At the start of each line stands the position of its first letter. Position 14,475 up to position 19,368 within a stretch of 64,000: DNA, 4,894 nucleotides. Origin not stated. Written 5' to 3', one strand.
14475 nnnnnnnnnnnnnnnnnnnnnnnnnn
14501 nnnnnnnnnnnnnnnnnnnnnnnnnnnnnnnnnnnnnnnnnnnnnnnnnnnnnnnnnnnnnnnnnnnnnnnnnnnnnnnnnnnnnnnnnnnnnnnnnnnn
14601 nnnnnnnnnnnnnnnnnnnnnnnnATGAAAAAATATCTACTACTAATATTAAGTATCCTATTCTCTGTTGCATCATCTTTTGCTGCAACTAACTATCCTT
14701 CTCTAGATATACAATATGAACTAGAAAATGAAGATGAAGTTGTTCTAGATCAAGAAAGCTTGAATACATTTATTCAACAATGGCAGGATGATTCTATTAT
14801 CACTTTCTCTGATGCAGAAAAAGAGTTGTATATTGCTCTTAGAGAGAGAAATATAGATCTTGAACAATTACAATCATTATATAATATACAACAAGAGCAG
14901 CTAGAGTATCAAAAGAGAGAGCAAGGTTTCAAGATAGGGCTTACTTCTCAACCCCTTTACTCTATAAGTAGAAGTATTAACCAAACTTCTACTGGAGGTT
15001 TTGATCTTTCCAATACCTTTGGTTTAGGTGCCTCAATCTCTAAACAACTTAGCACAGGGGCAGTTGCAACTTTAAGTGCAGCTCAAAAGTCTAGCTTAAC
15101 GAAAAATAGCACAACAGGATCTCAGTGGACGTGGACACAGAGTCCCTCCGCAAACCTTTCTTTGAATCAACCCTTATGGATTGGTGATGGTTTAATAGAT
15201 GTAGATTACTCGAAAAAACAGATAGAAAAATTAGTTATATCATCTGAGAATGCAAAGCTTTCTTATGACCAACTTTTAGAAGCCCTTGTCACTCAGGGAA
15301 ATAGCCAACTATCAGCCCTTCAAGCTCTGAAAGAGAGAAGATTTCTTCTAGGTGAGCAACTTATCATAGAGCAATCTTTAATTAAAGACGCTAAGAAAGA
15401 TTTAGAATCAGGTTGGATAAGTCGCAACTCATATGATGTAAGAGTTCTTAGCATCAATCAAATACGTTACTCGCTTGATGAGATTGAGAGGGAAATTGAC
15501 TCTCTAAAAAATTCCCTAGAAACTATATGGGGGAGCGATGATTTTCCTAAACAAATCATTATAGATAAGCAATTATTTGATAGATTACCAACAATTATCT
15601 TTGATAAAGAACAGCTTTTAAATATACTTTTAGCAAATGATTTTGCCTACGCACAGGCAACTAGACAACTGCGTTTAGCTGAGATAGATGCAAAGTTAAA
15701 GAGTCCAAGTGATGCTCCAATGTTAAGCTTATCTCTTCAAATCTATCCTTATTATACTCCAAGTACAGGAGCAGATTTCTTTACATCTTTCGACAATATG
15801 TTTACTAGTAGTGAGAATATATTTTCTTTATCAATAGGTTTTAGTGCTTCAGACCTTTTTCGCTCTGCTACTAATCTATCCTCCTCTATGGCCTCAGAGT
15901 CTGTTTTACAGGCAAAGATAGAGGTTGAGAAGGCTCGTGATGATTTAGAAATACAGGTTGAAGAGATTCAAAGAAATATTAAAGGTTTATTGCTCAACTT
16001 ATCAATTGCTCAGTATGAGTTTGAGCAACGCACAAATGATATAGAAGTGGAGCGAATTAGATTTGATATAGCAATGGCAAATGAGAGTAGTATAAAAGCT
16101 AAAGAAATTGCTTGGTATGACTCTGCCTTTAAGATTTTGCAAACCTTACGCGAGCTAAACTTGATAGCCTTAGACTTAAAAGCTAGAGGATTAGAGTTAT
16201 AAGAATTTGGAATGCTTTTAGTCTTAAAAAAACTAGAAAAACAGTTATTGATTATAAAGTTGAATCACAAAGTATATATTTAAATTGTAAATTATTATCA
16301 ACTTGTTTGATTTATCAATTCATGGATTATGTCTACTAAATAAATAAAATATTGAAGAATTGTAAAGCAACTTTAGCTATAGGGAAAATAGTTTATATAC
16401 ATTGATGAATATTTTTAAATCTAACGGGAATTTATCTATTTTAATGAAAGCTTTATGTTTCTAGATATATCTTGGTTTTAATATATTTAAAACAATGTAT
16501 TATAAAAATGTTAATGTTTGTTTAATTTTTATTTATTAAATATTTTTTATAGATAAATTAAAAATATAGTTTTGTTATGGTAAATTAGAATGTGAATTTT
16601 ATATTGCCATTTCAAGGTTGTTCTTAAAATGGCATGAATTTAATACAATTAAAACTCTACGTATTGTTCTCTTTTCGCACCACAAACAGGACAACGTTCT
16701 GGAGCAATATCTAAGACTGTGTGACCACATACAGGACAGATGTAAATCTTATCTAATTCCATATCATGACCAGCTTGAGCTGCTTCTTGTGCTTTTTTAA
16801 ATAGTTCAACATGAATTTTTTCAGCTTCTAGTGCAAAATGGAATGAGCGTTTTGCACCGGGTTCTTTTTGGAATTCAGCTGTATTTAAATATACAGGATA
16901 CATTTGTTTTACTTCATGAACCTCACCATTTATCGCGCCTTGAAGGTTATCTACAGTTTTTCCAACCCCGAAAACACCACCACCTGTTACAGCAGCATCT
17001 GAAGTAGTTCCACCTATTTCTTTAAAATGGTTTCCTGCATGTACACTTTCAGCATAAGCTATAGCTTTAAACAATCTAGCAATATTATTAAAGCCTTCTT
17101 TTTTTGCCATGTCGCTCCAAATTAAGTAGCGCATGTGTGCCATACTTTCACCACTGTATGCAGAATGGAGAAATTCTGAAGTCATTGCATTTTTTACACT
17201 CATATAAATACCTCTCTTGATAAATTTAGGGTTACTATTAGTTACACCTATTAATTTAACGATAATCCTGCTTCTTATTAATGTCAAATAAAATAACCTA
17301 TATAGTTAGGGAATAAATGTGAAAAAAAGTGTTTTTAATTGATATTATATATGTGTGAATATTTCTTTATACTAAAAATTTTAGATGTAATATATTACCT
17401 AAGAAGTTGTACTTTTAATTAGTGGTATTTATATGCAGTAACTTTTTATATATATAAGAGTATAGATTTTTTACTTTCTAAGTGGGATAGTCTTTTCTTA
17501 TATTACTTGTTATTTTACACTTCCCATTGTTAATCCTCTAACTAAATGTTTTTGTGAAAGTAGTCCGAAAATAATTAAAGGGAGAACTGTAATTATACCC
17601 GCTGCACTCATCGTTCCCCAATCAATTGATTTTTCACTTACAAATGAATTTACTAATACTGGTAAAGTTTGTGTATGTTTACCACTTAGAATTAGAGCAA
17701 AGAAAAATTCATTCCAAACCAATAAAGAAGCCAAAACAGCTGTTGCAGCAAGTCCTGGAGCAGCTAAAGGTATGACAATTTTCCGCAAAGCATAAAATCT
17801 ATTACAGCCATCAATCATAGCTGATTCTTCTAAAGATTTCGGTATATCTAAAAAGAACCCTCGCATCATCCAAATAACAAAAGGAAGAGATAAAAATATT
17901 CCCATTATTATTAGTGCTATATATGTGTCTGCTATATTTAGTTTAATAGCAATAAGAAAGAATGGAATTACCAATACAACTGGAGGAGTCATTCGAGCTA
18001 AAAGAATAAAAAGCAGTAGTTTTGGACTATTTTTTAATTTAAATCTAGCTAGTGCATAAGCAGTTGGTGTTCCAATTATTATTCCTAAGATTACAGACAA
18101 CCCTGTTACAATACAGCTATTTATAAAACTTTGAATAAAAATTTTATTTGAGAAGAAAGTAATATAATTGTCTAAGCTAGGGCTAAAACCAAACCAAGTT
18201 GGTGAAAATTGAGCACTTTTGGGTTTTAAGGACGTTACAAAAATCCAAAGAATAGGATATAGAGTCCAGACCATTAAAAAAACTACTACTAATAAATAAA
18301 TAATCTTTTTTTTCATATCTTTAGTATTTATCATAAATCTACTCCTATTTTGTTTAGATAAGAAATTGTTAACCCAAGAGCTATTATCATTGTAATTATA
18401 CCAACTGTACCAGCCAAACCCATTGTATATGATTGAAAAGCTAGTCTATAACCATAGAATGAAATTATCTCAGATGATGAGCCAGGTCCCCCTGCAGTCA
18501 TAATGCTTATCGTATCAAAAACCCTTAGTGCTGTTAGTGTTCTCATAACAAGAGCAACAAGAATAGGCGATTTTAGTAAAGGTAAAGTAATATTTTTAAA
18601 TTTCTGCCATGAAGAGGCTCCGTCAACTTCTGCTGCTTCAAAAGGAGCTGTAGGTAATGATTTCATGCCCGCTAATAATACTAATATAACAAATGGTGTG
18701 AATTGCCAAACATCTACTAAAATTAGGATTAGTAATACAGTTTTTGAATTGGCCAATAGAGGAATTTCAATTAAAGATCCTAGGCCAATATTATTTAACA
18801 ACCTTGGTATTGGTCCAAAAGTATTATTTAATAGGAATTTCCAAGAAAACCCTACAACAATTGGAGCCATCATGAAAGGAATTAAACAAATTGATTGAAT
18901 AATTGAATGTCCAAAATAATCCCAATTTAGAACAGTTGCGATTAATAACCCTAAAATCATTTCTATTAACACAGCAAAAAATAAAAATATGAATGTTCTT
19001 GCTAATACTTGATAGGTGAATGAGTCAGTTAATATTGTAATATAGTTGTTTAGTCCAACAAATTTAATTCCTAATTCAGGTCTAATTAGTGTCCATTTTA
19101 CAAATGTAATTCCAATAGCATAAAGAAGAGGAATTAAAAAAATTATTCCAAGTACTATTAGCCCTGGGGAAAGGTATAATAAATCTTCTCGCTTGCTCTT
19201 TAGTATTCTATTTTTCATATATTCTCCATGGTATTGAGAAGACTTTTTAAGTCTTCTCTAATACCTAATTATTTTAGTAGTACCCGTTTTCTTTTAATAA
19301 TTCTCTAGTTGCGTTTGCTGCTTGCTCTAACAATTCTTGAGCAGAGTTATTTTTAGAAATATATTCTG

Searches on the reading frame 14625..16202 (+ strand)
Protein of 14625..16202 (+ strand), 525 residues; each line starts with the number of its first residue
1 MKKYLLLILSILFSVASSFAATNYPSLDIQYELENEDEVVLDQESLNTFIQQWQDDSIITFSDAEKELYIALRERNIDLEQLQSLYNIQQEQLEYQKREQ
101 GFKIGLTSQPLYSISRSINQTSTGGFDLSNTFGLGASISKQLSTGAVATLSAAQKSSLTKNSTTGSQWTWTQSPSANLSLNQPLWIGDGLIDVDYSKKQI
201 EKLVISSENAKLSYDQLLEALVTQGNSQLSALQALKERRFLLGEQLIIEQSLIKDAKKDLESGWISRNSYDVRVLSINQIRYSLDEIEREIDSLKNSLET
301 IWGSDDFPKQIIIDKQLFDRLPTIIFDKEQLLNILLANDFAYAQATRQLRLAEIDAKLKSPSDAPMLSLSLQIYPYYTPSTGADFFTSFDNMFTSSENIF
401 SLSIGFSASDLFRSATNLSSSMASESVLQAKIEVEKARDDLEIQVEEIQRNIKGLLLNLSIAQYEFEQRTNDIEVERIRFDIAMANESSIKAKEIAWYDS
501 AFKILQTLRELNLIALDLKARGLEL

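Call 12: search_protein_families(library=pfam, proteins=[window:14625-16202:+], max_evalue=0.00001)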
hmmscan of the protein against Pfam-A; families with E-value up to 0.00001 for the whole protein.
window:14625-16202:+ (525 aa): 1 family
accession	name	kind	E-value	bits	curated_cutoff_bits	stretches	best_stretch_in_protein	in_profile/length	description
PF02321.23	OEP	-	2.9e-14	53.7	22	2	329-483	2-140/187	Outer membrane efflux protein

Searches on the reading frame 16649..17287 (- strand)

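Call 10: search_protein_families(library=pfam, proteins=[window:16649-17287:-], max_evalue=0.00001)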
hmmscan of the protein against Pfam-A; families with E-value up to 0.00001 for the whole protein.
window:16649-17287:- (212 aa): 2 families
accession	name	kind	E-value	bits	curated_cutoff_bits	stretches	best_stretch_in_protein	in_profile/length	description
PF02915.23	Rubrerythrin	-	5.3e-27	95.3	22.8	1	38-166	1-136/137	Rubrerythrin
PF21349.2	RUBY_RBDX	-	4.4e-09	36.1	26.5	1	182-209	1-29/30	Rubrerythrin, rubredoxin-like domain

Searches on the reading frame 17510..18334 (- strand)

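Call 10: search_protein_families(library=pfam, proteins=[window:17510-18334:-], max_evalue=0.00001)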
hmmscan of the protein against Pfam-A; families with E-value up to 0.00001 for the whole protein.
window:17510-18334:- (274 aa): 1 family
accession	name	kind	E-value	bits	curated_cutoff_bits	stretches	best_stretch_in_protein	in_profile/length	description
PF00528.27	BPD_transp_1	-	1.4e-20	74.2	26.4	1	84-268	5-182/184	Binding-protein-dependent transport system inner membrane component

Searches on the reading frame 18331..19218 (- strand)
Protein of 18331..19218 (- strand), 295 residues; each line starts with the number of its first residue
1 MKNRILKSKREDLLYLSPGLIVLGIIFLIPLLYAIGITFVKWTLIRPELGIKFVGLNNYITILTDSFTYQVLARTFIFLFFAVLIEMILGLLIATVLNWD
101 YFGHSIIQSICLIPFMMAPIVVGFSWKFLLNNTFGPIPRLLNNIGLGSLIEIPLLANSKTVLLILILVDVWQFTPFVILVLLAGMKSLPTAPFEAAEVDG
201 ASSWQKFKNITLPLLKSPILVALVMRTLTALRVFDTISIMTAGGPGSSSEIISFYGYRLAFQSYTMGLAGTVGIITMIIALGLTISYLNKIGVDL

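Call 10: search_protein_families(library=pfam, proteins=[window:18331-19218:-], max_evalue=0.00001)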
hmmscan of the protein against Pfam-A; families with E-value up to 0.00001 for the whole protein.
window:18331-19218:- (295 aa): 1 family
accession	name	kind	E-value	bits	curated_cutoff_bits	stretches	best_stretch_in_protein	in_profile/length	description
PF00528.27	BPD_transp_1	-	1.1e-09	38.7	26.4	1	88-285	3-175/184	Binding-protein-dependent transport system inner membrane component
